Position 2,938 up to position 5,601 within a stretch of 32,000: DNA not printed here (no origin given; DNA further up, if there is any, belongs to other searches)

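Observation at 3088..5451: Wzy-like polymerase fused in frame to a beta-helix domain that keeps its own signal peptide at the junction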

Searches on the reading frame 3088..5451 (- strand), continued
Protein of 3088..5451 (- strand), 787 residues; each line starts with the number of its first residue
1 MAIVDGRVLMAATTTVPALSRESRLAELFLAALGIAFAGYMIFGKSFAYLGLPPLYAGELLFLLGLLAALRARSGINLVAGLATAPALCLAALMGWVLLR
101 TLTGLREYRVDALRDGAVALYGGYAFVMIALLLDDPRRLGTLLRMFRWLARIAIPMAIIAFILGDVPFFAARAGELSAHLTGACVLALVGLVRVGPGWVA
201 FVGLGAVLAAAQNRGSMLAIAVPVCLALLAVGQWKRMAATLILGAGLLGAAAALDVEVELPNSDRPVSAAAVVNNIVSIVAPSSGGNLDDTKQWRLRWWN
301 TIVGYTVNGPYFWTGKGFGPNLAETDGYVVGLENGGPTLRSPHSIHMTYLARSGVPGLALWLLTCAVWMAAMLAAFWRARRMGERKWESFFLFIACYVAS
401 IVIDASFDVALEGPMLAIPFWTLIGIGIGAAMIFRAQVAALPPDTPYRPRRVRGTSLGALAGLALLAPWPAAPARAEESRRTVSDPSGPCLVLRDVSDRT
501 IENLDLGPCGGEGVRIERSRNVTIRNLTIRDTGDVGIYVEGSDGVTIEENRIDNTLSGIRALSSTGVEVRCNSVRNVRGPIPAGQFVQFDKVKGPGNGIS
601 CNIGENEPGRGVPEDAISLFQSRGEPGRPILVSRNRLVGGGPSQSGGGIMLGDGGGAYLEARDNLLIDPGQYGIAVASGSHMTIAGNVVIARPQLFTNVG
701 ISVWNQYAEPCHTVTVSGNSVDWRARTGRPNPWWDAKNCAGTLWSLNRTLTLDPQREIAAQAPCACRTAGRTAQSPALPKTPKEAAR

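Call 68: find_encoding_contigs(protein=P0096, flank=5000, max_places=1)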
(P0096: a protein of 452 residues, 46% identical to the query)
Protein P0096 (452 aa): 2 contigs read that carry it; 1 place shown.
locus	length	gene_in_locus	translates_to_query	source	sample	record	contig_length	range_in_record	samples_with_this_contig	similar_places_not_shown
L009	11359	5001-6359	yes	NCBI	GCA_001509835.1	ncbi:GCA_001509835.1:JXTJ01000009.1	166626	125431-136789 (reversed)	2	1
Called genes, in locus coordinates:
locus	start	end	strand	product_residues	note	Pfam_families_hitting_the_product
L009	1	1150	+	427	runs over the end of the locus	PF13480:Acetyltransf_6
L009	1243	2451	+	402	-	PF13480:Acetyltransf_6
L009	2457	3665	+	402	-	PF01266:DAO (faint), PF01494:FAD_binding_3, PF05834:Lycopene_cycl, PF07992:Pyr_redox_2 (faint), PF13454:NAD_binding_9 (faint)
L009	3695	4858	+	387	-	PF13480:Acetyltransf_6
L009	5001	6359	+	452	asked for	PF04932:Wzy_C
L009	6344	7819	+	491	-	PF13229:Beta_helix, PF05048:NosD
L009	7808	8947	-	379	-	PF01757:Acyl_transf_3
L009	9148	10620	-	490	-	PF02397:Bac_transf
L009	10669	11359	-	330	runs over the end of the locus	PF01073:3Beta_HSD, PF01370:Epimerase, PF02719:Polysacc_synt_2 (faint), PF05368:NmrA, PF07993:NAD_binding_4 (faint), PF13460:NAD_binding_10, PF16363:GDP_Man_Dehyd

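Call 74: fold_search(model_id=the predicted structure, library=pdb)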
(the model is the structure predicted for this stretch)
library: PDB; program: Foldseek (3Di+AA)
matches with E <= 10: 340; with E <= 0.001: 2
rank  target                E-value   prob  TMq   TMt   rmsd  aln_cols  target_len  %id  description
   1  7tpg_B                1.7e-07  1.00  0.35  0.61   7.5       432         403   15  Single-Particle Cryo-EM Structure of the WaaL O-antigen ligase in its ligand bound state (released 2022-04-06)
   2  6k0v_A                7.6e-04  1.00  0.18  0.23  10.9       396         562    9  Catalytic domain of GH87 alpha-1,3-glucanase D1069A in complex with tetrasaccharides (released 2019-12-25)
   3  6k0q_A                1.7e-03  1.00  0.18  0.24  11.9       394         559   11  Catalytic domain of GH87 alpha-1,3-glucanase D1068A in complex with nigerose (released 2019-12-25)
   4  6k0p_A                1.8e-03  1.00  0.18  0.24  11.7       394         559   11  Catalytic domain of GH87 alpha-1,3-glucanase D1045A in complex with nigerose (released 2019-12-25)
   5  4xop_A                2.5e-03  1.00  0.22  0.28   8.9       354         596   11  Tailspike protein double mutant D339N/E372Q of E. coli bacteriophage HK620 in complex with hexasaccharide (released 2016-01-27)
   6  8ikw_B                2.6e-03  1.00  0.23  0.49   6.9       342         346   12  A complex structure of PGIP-PG (released 2024-02-07)
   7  9ozl_C                3.3e-03  1.00  0.15  0.29  13.0       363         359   10  Crystal structure of the polysaccharide lyase RbmB from Vibrio cholerae (released 2026-03-11)
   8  9ozl_B                3.8e-03  1.00  0.17  0.34  12.1       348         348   11  Crystal structure of the polysaccharide lyase RbmB from Vibrio cholerae (released 2026-03-11)
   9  9ozd_A                3.8e-03  1.00  0.16  0.29  12.4       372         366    9  Crystal structure of the polysaccharide lyase RbmB from Vibrio cholerae bound to Vibrio Polysaccharide (released 2026-03-11)
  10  6k0m                  5.4e-03  1.00  0.18  0.25   9.9       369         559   11  Catalytic domain of GH87 alpha-1,3-glucanase from Paenibacillus glycanilyticus FH11 (released 2019-12-25)
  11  9k4a_A                5.4e-03  1.00  0.18  0.21  10.4       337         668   12  Cryo-EM structure of depolymerase S2-4 from Klebsiella phage K64-1 (released 2026-03-25)
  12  6kvh                  6.2e-03  1.00  0.20  0.44   8.0       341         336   10  The mutant crystal structure of endo-polygalacturonase (T284A) from Talaromyces leycettanus JCM 12802 (released 2020-09-09)
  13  7c7d_A                6.2e-03  0.99  0.16  0.23  12.0       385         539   13  Crystal structure of the catalytic unit of thermostable GH87 alpha-1,3-glucanase from Streptomyces thermodiastaticus s (released 2020-11-11)
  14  7e56                  6.4e-03  1.00  0.22  0.47   7.5       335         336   12  The mutant crystal structure of endo-polygalacturonase (T316C/G344C) from Talaromyces leycettanus JCM 12802 (released 2021-08-25)
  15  9ozl_A                7.3e-03  0.97  0.14  0.25  13.1       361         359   10  Crystal structure of the polysaccharide lyase RbmB from Vibrio cholerae (released 2026-03-11)
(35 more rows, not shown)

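Call 81: search_protein_families(library=pfam, proteins=[L007:6389-7846:+, L009:6344-7819:+, L007:1942-5004:+], max_evalue=0.001)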
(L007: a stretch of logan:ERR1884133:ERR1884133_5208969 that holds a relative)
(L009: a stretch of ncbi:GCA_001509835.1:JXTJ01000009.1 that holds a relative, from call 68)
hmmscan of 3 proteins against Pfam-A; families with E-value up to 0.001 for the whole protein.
L007:6389-7846:+ (485 aa): 2 families
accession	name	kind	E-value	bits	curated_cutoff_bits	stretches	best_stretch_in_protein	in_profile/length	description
PF13229.12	Beta_helix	-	1.4e-19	70.7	25.9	1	208-375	3-157/158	Right handed beta helix region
PF05048.19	NosD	-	8.9e-07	29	23.6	1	245-393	34-161/212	Periplasmic copper-binding protein (NosD)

L009:6344-7819:+ (491 aa): 2 families
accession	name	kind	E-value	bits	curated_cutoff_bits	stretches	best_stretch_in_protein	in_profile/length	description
PF13229.12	Beta_helix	-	2.8e-24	86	25.9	1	213-364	6-153/158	Right handed beta helix region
PF05048.19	NosD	-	2.2e-13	50.6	23.6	1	281-380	60-149/212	Periplasmic copper-binding protein (NosD)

L007:1942-5004:+ (1020 aa): 1 family
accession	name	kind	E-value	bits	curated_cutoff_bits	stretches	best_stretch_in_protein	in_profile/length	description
PF02706.20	Wzz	-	0.00023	21.8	25.5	1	30-71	9-50/91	Chain length determinant protein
